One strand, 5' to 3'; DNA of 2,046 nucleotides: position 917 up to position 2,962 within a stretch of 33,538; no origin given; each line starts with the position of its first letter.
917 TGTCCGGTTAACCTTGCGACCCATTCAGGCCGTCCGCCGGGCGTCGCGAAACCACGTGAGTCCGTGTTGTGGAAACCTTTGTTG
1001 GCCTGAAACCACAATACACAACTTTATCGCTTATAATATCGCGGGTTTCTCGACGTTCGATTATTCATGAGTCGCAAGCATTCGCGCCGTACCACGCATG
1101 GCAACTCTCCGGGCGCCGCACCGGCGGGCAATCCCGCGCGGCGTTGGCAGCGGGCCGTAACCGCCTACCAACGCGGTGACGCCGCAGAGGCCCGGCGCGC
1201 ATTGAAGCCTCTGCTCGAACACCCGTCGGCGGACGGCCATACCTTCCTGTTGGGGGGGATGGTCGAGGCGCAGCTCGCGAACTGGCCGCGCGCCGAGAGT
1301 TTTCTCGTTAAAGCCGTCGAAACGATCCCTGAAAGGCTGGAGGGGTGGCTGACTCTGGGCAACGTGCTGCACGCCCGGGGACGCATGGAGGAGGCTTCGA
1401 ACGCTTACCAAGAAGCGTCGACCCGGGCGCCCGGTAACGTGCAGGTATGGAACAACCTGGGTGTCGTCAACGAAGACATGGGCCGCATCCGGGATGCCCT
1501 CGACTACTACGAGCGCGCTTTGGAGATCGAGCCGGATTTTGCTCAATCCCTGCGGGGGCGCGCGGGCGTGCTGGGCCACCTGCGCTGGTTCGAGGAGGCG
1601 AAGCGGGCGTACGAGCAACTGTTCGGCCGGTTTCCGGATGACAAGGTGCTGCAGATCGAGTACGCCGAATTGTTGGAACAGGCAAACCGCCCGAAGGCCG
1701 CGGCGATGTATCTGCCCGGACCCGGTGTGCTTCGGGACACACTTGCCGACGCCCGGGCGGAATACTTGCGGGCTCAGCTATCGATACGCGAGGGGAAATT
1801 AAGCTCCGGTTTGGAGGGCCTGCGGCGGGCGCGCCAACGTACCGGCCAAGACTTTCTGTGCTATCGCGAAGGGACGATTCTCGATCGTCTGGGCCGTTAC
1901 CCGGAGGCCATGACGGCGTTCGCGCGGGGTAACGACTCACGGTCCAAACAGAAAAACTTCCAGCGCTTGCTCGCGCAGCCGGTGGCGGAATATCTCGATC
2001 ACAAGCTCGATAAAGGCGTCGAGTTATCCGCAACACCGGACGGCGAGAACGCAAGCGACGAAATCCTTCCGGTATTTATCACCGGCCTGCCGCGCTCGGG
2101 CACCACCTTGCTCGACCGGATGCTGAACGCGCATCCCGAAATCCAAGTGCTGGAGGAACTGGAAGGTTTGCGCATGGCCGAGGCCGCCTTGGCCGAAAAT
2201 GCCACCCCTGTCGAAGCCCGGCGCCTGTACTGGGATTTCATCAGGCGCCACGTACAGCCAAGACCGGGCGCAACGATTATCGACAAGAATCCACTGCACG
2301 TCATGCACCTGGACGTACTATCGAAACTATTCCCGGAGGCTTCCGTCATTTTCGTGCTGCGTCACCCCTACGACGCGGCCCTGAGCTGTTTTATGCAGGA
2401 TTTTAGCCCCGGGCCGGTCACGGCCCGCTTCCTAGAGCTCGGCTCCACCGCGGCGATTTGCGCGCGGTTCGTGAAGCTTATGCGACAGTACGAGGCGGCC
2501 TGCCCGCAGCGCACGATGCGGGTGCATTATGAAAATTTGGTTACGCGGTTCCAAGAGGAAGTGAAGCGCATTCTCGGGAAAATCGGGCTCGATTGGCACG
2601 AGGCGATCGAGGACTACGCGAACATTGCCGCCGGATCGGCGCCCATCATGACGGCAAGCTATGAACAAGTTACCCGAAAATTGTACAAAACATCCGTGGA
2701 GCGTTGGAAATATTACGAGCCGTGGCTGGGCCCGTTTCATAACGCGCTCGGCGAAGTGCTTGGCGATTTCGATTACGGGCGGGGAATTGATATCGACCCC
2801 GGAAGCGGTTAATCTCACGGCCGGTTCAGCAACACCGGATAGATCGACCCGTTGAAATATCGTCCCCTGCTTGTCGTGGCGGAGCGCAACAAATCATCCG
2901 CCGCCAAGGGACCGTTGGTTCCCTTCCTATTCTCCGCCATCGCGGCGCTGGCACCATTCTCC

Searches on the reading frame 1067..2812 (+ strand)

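Call 4: search_protein_families(library=pfam, proteins=[window:1067-2812:+])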
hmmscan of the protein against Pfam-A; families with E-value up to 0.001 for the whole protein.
window:1067-2812:+ (581 aa): 17 families
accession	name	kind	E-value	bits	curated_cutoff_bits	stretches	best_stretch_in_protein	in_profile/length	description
PF13469.12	Sulfotransfer_3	-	7.3e-38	131.4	27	1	335-512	1-216/216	Sulfotransferase family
PF07719.23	TPR_2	-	2.5e-21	74.4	27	1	126-157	2-33/34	Tetratricopeptide repeat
PF00515.34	TPR_1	-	3.2e-19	68.3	27.8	1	126-158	2-34/34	Tetratricopeptide repeat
PF13428.12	TPR_14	-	3e-16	58.7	23.5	1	92-132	2-42/44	Tetratricopeptide repeat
PF13181.12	TPR_8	-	2.5e-15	55.7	25.7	1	126-157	2-33/34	Tetratricopeptide repeat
PF14559.12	TPR_19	-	2.4e-14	53.8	25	0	73-128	7-62/68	Tetratricopeptide repeat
PF13424.12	TPR_12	-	5e-13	49.5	30.1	1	94-154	6-74/77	Tetratricopeptide repeat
PF13414.12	TPR_11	-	8.1e-12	45.1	26.8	1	98-139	1-42/42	TPR repeat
PF13432.12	TPR_16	-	1.4e-10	41.9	32.7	1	95-156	1-62/65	Tetratricopeptide repeat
PF13431.12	TPR_17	-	2.6e-10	40.2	24.4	0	113-145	1-33/34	Tetratricopeptide repeat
PF00685.33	Sulfotransfer_1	-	5.6e-10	39.5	22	1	336-509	4-182/255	Sulfotransferase domain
PF23914.1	TPR_CcmH_CycH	-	1e-09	38.9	42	0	86-126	45-85/158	Cytochrome c-type biogenesis protein H TPR domain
PF13176.12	TPR_7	-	3.9e-09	36.3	27.9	0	97-124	5-34/36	Tetratricopeptide repeat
PF13374.12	TPR_10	-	4.6e-09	36.5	27.5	0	129-154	6-31/42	Tetratricopeptide repeat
PF13174.12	TPR_6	-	2.4e-06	28.2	26.3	0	131-157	6-32/33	Tetratricopeptide repeat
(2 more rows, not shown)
